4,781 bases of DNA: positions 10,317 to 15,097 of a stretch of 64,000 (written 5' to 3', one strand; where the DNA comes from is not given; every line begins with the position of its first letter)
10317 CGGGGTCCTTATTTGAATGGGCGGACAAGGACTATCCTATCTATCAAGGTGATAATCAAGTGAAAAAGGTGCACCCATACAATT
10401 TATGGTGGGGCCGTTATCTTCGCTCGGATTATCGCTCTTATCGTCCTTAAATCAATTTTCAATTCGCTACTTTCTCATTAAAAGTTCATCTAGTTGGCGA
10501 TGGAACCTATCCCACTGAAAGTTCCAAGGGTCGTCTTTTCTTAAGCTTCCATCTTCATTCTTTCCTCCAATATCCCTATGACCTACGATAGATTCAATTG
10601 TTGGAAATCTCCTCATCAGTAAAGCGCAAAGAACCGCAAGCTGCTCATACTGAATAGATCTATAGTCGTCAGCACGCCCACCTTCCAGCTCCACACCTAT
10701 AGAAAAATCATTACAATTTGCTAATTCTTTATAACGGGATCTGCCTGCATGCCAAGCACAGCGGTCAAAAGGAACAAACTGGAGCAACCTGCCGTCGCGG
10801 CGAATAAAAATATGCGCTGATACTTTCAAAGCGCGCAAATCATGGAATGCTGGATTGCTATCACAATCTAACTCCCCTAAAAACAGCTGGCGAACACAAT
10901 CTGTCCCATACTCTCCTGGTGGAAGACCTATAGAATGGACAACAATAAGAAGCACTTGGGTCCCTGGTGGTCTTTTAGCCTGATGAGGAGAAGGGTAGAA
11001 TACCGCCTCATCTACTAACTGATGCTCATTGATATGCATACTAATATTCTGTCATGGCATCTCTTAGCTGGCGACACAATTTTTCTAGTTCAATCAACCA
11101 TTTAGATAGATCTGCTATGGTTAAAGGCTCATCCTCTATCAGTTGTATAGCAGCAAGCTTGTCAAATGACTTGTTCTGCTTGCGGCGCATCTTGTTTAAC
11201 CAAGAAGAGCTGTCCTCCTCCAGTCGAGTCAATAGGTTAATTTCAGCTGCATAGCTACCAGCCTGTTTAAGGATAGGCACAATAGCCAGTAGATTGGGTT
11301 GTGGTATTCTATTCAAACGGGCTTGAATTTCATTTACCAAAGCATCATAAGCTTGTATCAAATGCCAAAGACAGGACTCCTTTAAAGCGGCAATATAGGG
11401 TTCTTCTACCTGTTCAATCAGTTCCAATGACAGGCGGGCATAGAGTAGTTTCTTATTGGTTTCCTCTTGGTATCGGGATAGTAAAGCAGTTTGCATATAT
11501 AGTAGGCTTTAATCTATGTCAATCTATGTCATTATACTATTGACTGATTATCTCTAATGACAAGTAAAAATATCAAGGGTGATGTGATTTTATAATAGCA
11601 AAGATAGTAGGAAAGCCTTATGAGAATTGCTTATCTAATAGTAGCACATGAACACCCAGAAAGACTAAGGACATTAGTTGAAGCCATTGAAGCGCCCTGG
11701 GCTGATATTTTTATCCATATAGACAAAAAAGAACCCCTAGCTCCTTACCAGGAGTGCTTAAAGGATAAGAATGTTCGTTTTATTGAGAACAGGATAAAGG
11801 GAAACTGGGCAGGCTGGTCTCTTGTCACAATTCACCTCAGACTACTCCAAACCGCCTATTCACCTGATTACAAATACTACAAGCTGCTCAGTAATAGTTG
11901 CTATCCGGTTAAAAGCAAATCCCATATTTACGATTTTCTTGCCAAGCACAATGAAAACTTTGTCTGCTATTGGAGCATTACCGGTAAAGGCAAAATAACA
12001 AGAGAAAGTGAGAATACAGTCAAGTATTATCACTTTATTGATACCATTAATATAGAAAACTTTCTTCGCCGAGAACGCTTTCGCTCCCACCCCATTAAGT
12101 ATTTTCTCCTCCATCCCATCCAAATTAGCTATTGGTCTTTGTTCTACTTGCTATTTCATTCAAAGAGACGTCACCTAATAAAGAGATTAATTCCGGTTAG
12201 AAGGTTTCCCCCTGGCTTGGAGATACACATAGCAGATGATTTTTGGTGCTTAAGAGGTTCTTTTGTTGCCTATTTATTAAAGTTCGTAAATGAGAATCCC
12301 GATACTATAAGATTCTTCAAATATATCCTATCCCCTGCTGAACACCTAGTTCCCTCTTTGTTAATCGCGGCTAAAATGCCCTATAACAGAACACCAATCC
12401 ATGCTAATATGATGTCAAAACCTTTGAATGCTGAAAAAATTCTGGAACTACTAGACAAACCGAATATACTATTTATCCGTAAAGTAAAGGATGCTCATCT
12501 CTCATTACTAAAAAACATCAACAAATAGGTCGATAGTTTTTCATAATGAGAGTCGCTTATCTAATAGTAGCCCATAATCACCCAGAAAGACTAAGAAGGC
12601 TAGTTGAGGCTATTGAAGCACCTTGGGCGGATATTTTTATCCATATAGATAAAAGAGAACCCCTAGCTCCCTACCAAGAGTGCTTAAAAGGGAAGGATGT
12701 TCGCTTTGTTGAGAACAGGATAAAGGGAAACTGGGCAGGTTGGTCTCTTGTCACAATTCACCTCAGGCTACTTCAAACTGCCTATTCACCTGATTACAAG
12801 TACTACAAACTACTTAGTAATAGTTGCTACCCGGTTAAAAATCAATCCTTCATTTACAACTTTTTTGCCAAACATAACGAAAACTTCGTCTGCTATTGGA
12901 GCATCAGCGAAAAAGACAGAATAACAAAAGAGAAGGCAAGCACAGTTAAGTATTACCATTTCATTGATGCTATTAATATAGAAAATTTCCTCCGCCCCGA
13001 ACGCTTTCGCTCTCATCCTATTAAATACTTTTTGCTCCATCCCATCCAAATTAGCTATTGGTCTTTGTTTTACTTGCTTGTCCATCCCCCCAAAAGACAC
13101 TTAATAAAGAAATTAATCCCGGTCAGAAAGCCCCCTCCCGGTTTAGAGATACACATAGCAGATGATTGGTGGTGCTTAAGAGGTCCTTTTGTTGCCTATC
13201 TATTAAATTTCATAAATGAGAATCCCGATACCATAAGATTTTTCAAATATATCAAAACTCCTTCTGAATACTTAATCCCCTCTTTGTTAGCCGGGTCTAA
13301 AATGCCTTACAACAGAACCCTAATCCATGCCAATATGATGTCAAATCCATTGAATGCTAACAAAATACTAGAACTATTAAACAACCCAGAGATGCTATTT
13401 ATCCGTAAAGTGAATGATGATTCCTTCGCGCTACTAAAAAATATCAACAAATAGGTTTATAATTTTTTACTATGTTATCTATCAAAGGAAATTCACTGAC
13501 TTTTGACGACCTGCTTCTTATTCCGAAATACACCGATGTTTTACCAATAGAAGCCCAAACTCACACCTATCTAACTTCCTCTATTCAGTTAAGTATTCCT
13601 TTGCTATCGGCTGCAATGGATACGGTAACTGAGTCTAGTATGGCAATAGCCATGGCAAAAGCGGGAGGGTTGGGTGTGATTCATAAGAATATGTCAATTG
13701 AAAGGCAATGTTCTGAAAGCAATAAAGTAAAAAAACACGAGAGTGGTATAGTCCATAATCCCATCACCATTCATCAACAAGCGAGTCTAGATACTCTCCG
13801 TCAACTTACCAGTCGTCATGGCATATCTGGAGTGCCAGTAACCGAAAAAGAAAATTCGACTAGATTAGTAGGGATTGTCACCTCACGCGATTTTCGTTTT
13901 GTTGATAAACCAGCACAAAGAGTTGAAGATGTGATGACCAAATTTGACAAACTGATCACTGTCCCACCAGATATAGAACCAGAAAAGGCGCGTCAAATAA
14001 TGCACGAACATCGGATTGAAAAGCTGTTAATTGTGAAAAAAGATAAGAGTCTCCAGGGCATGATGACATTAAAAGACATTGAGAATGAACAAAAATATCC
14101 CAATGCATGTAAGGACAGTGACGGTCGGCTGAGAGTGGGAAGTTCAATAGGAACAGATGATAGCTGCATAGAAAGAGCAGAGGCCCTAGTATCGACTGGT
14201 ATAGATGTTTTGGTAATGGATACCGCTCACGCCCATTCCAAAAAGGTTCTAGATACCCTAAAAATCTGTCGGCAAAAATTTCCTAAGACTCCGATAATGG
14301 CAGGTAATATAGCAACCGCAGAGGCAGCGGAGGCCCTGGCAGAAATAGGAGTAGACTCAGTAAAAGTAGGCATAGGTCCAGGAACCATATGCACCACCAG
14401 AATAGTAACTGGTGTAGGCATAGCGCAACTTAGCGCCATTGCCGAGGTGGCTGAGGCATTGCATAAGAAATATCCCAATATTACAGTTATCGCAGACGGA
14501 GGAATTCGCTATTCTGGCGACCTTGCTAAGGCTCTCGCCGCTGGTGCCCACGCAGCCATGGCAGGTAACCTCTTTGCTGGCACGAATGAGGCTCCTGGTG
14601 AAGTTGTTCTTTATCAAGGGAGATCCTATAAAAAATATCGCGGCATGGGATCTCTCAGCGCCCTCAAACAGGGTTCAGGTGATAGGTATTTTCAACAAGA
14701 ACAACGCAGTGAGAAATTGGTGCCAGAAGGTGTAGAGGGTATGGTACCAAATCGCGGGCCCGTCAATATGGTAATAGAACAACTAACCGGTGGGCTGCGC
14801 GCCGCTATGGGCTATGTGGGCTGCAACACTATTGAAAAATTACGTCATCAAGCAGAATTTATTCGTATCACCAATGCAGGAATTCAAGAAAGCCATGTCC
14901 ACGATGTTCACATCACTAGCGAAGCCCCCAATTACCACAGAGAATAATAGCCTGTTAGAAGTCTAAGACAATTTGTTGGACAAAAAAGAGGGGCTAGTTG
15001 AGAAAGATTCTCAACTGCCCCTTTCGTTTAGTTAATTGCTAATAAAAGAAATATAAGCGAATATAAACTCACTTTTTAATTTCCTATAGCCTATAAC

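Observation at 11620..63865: Ten glycosyltransferases, mostly of eukaryote-typical families (GT14, GT10, GT92-like), scattered through a housekeeping backbone without glycan-export or sugar-nucleotide genes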

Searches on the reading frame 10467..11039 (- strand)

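Call 9: search_protein_families(library=ncbifam, proteins=[window:10467-11039:-], max_evalue=0.00001)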
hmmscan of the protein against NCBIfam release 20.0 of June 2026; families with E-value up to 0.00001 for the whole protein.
window:10467-11039:- (190 aa): 1 family
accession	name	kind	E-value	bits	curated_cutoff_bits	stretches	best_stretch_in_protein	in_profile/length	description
NF008758.0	PRK11789.1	equivalog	1.1e-60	204.3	143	1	4-184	7-183/190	1,6-anhydro-N-acetylmuramyl-L-alanine amidase AmpD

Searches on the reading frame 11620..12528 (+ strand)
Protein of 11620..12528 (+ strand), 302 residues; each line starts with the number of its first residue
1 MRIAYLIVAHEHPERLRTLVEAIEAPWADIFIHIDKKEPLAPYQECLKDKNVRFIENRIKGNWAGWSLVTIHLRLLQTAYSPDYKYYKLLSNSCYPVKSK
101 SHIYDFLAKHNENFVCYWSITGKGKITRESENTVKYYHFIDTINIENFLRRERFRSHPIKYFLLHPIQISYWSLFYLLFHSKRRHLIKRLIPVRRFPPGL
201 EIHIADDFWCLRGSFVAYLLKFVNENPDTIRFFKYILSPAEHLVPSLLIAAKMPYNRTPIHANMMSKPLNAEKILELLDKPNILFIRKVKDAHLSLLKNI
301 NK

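Call 4: search_protein_families(library=pfam, proteins=[window:11620-12528:+], max_evalue=0.01)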
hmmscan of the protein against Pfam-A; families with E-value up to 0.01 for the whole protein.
window:11620-12528:+ (302 aa): 1 family
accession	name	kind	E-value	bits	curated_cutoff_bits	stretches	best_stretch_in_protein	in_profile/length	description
PF02485.27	Branch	-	1.1e-17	64.9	23.4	1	3-250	1-208/250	Core-2/I-Branching enzyme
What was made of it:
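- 11620..12528 (+): Br1, a GT14/Branch-family glycosyltransferase (302 aa). Pfam PF02485 E 1.1e-17 (call 4).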

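Call 11: search_protein_families(library=ncbifam, proteins=[window:11620-12528:+], max_evalue=0.00001)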
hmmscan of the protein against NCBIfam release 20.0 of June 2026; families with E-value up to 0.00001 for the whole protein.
window:11620-12528:+ (302 aa): 0 families

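Call 30: search_solved_structures(query=window:11620-12528:+, max_evalue=0.01, show_alignments=1)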
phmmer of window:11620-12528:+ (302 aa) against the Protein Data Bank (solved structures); distinct sequences matched with E-value up to 0.01: 3.
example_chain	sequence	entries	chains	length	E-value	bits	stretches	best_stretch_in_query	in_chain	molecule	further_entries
6ej7_A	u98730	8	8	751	3e-06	29.8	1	1-114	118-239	Xylosyltransferase 1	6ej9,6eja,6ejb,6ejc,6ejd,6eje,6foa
6ej8_A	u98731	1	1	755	3.1e-06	29.8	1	1-114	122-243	Xylosyltransferase 1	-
3otk_A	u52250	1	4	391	0.0067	18.8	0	3-104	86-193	Beta-1,3-galactosyl-O-glycosyl-glycoprotein beta-1,6-N-acetylglucosaminyltransferase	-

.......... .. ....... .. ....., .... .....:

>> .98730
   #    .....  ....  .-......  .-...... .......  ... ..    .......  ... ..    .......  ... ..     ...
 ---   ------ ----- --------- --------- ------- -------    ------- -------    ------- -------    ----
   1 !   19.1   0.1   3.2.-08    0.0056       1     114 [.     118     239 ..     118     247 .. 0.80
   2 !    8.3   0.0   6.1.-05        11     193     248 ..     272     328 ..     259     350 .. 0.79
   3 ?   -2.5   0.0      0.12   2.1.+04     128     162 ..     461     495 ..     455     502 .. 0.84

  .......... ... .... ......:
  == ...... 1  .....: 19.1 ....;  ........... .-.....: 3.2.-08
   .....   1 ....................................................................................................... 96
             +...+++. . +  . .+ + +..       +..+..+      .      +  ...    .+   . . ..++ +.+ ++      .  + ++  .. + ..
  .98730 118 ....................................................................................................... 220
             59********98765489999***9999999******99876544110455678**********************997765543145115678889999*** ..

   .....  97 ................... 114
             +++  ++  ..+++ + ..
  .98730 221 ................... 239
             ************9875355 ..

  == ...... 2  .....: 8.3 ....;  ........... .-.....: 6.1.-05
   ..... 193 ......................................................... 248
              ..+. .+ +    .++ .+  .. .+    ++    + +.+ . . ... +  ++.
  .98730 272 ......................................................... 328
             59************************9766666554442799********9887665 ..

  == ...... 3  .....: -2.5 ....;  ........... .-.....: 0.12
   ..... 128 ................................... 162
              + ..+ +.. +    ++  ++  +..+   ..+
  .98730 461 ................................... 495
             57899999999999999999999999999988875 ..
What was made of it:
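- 11620..12528 (+): PDB sequence hits to xylosyltransferase 1 (E 3e-6) and C2GnT (E 0.007) (call 30).
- On CAZy GT14 / Pfam Branch (Br1, Br2): SPAEH aligns with XT1 LPAES only in a weak second HMMER stretch (i-E 11; call 30).
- Closest known: Animal GT14 enzymes. Same: Sequence hits to XT1 and C2GnT (call 30).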

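Call 79: search_dna_similar(query=window:11620-12528:+, collection=plasmids, mode=protein, max_evalue=0.00001, max_rows=15)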
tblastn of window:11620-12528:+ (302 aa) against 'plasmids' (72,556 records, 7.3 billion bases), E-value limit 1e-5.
Records with a match: 25; places in all: 25; records where one place covers at least 80% of the query: 15.
Best place of each record, by identity: <60% 25.
By first word of the organism name: Paracoccus 6; Lactiplantibacillus 4; Shinella 3; Persicobacter 2; Variovorax 2; Hymenobacter 2; Pseudorhodobacter 1; Rhizobium 1; Butyrivibrio 1; Sphingobium 1; and 2 more.
By predicted mobility (MOB-suite, as given by PLSDB): non-mobilizable 17; mobilizable 6; conjugative 2.
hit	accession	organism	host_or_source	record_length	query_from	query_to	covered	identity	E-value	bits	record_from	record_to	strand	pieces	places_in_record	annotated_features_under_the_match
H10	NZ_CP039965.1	Pseudorhodobacter turbinis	single bacterial isolate,Turban shell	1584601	2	302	100%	25.4%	2e-17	90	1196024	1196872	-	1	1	record has no annotation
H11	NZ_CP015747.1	Shinella sp. HZN7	-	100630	3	289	95%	25.5%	2e-10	69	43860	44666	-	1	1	beta-1,6-N-acetylglucosaminyltransferase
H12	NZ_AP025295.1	Persicobacter psychrovividus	-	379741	1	251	83%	25.8%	2e-13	78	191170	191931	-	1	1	beta-1,6-N-acetylglucosaminyltransferase (x2)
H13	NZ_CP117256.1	Rhizobium tumorigenes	Rubus sp.,pure bacterial culture,Aerial ...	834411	4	248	81%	25.7%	9e-13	76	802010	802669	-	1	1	beta-1,6-N-acetylglucosaminyltransferase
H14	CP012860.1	Persicobacter sp. JZB09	cell culture,soil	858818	1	264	87%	23.1%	2e-8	63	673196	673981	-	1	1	record has no annotation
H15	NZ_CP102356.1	Paracoccus sp. SMMA_5_TC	pure culture,Lotus pond, a sulfur-borax ...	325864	2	252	83%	24.1%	1e-11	73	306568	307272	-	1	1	DUF5928 domain-containing protein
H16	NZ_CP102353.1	Paracoccus sp. SMMA_5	pure culture,Lotus pond, a sulfur-borax ...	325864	2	252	83%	24.1%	1e-11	73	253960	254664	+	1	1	DUF5928 domain-containing protein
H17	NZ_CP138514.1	Variovorax paradoxus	Legume root,PacBio whole genome assembly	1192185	1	279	92%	21.5%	2e-6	57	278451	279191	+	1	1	none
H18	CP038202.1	Paracoccus ferrooxidans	single cell,bioreactor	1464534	2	248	82%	24.1%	2e-13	78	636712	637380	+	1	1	none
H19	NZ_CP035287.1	Paracoccus versutus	whole organism,soil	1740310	2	248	82%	24.1%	3e-13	77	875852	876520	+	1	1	none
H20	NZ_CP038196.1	Paracoccus versutus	single cell,soil adjacent to the roots ...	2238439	2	248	82%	24.1%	3e-13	77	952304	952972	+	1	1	none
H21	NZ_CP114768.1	Hymenobacter canadensis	whole organism,lake water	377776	1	249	82%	23.8%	4e-12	74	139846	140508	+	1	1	beta-1,6-N-acetylglucosaminyltransferase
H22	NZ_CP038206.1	Paracoccus pantotrophus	single cell,soil associated with ...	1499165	2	248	82%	23.6%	6e-13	77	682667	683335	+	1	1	none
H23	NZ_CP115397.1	Hymenobacter yonginensis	whole organism,freshwater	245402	1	249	82%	22.8%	1e-8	64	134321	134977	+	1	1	beta-1,6-N-acetylglucosaminyltransferase | oligosaccharide flippase family protein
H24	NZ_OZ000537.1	Shinella sp. WSC3-e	-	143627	3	241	79%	23.4%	3e-9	66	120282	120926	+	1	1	beta-1,6-N-acetylglucosaminyltransferase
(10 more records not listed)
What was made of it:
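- Closest known: Animal GT14 enzymes. Different: Identity is 21-26% to the plasmid-borne bacterial homologues (call 79) and weaker still to the animal enzymes.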

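Call 80: get_annotated_region(hit=H23, flank=9000)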
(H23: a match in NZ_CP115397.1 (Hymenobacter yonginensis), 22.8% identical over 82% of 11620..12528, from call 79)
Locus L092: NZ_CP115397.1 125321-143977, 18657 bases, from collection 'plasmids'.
description: Hymenobacter yonginensis strain KCTC 22745 plasmid unnamed2, complete sequence
organism: Hymenobacter yonginensis (NCBI taxid 748197)
taxonomy: Bacteria; Bacteroidota; Cytophagia; Cytophagales; Hymenobacteraceae; Hymenobacter; Hymenobacter yonginensis
host: -; source: whole organism,freshwater; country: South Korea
typing (MOB-suite, as given by PLSDB): non-mobilizable
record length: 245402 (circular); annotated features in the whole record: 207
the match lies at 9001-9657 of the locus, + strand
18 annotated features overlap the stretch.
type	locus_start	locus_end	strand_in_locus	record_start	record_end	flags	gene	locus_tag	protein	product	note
CDS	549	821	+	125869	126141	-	-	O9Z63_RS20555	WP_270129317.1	hypothetical protein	-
CDS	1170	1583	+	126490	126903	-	-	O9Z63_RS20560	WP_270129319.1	hypothetical protein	-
CDS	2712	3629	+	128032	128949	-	-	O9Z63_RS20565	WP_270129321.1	glycosyltransferase family 2 protein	-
CDS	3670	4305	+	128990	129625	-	-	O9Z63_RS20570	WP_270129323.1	acyltransferase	-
CDS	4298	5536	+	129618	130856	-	-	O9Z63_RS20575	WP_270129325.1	glycosyltransferase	-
CDS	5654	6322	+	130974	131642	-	-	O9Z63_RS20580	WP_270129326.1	acyltransferase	-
CDS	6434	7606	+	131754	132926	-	-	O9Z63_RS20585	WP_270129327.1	glycosyltransferase family 2 protein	-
CDS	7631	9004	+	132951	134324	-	-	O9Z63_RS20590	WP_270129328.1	oligosaccharide flippase family protein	-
CDS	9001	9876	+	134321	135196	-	-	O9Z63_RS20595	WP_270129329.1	beta-1,6-N-acetylglucosaminyltransferase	-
CDS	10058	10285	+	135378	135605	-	-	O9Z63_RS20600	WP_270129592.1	type II toxin-antitoxin system Y4mF family antitoxin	-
CDS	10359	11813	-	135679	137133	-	-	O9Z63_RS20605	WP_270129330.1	O-antigen ligase family protein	-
CDS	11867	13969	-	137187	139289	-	-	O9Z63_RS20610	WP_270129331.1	hypothetical protein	-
CDS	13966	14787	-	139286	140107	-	-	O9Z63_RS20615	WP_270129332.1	TolC family protein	-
CDS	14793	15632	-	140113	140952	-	-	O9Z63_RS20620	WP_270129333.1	sugar transferase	GO:0006486 - protein glycosylation [Evidence IEA]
CDS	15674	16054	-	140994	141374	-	-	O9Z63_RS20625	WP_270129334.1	response regulator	GO:0000160 - phosphorelay signal transduction system [Evidence IEA]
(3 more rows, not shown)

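Call 81: get_annotated_region(hit=H11, flank=9000)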
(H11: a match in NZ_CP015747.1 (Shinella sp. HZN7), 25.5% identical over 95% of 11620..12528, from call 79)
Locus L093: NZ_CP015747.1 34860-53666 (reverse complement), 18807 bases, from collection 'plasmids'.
description: Shinella sp. HZN7 plasmid pShin-11, complete sequence
organism: Shinella sp. HZN7 (NCBI taxid 879274)
taxonomy: Bacteria; Pseudomonadota; Alphaproteobacteria; Hyphomicrobiales; Rhizobiaceae; Shinella; Shinella sp. HZN7
host: -; source: -; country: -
typing (MOB-suite, as given by PLSDB): non-mobilizable; replicon rep_cluster_480
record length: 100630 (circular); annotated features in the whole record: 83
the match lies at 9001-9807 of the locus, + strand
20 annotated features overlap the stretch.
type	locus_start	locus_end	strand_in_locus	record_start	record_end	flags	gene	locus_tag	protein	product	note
CDS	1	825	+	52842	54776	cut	-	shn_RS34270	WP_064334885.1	hypothetical protein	-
CDS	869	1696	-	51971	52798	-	-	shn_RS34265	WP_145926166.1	hypothetical protein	-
CDS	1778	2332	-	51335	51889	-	rfbC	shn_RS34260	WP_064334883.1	dTDP-4-dehydrorhamnose 3,5-epimerase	GO:0019305 - dTDP-rhamnose biosynthetic process [Evidence IEA]; GO:0009243 - O antigen biosynthetic process [Evidence ...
CDS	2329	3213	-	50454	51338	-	rfbA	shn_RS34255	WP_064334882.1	glucose-1-phosphate thymidylyltransferase RfbA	GO:0019305 - dTDP-rhamnose biosynthetic process [Evidence IEA]; GO:0009243 - O antigen biosynthetic process [Evidence ...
CDS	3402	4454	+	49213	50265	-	rfbB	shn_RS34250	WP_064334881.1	dTDP-glucose 4,6-dehydratase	GO:0019305 - dTDP-rhamnose biosynthetic process [Evidence IEA]; GO:0009243 - O antigen biosynthetic process [Evidence ...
CDS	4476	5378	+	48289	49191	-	rfbD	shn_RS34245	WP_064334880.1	dTDP-4-dehydrorhamnose reductase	GO:0019305 - dTDP-rhamnose biosynthetic process [Evidence IEA]; GO:0009243 - O antigen biosynthetic process [Evidence ...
CDS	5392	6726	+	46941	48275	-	-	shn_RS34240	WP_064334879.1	hypothetical protein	-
CDS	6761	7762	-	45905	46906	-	-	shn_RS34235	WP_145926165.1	class I SAM-dependent methyltransferase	-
CDS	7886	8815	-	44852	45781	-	-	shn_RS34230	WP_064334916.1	M23 family metallopeptidase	GO:0006508 - proteolysis [Evidence IEA]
CDS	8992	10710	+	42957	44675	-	-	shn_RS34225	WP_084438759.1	beta-1,6-N-acetylglucosaminyltransferase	-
CDS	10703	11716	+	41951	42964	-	-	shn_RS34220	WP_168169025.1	glycosyltransferase family 2 protein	-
CDS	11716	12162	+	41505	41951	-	-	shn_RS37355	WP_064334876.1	hypothetical protein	-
CDS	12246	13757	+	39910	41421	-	istA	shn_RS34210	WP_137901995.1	IS21 family transposase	-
CDS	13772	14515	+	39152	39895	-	istB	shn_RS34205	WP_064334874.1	IS21-like element helper ATPase IstB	-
CDS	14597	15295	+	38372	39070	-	-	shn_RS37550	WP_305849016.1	CatB-related O-acetyltransferase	GO:0046677 - response to antibiotic [Evidence IEA]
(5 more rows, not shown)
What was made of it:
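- Closest known: Animal GT14 enzymes. Same: Distant bacterial homologues lie in O-antigen/EPS loci (calls 79-81).
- Association in other bacteria: distant Branch homologues in Hymenobacter and Shinella lie next to a flippase, an O-antigen ligase, an initiating sugar transferase and rfbABCD (calls 80, 81).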

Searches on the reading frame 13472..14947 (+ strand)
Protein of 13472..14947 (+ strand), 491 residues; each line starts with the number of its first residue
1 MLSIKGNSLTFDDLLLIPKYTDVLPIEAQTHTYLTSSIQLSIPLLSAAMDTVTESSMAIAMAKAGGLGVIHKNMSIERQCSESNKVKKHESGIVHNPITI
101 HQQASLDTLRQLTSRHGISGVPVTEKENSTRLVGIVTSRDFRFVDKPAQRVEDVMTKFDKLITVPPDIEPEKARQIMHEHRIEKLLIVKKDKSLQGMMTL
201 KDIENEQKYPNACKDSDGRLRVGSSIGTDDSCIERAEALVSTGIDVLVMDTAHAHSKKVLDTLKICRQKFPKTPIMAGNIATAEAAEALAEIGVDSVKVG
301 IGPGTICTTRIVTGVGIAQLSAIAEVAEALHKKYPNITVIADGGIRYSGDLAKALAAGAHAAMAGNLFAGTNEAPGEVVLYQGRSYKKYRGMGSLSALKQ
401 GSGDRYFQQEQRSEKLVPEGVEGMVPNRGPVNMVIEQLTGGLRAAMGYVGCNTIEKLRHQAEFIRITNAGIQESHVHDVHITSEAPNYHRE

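Call 9: search_protein_families(library=ncbifam, proteins=[window:13472-14947:+], max_evalue=0.00001)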
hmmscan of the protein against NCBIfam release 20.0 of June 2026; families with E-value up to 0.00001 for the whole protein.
window:13472-14947:+ (491 aa): 16 families
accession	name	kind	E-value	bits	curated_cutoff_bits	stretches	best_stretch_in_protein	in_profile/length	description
TIGR01302.1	IMP_dehydrog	equivalog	1.4e-179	597.7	481.5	1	8-458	1-449/450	IMP dehydrogenase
NF005311.0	PRK06843.1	equivalog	3.4e-128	428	779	2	184-480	106-401/404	inosine 5-monophosphate dehydrogenase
NF005869.0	PRK07807.1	equivalog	2.8e-92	310.3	549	1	7-475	11-473/479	GuaB1 family IMP dehydrogenase-related protein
NF052358.1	GMPRedGuaB1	equivalog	3e-91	307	675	1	7-474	11-472/479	GMP reductase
NF005493.0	PRK07107.1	equivalog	1.1e-90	304.6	585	1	5-484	6-496/502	IMP dehydrogenase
TIGR01303.1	IMP_DH_rel_1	equivalog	4.9e-83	279.6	562.75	1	7-473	10-469/475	GuaB1 family IMP dehydrogenase-related protein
NF003470.0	PRK05096.1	equivalog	1.6e-58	198.5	397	1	203-468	81-338/347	GMP reductase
TIGR01305.1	GMP_reduct_1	equivalog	8.3e-57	192.7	492.15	1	221-468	97-337/343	GMP reductase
NF003966.0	PRK05458.1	equivalog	1.8e-48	165.6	344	1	220-469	87-320/327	GMP reductase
TIGR01306.1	GMP_reduct_2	equivalog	8.9e-41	140.4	465.65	1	223-461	86-309/321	GMP reductase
TIGR01304.1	IMP_DH_rel_2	equivalog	6.5e-28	98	342.1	2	234-382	143-300/365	GuaB3 family IMP dehydrogenase-related protein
NF041552.1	TF_PrdR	equivalog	3.5e-07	29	795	0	148-209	5-64/577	sigma-54 dependent transcriptional regulator PrdR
NF053863.1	DS11_antiphage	equivalog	3.6e-07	29.6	260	0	77-205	66-190/305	CBS domain-containing anti-phage protein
TIGR03966.1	actino_HemFlav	equivalog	3.6e-07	29.2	470.85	1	266-369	242-335/385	pre-mycofactocin synthase MftD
TIGR01186.1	proV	subfamily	1.2e-06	27.9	326.6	0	151-212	241-303/363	betaine/proline/choline family ABC transporter ATP-binding protein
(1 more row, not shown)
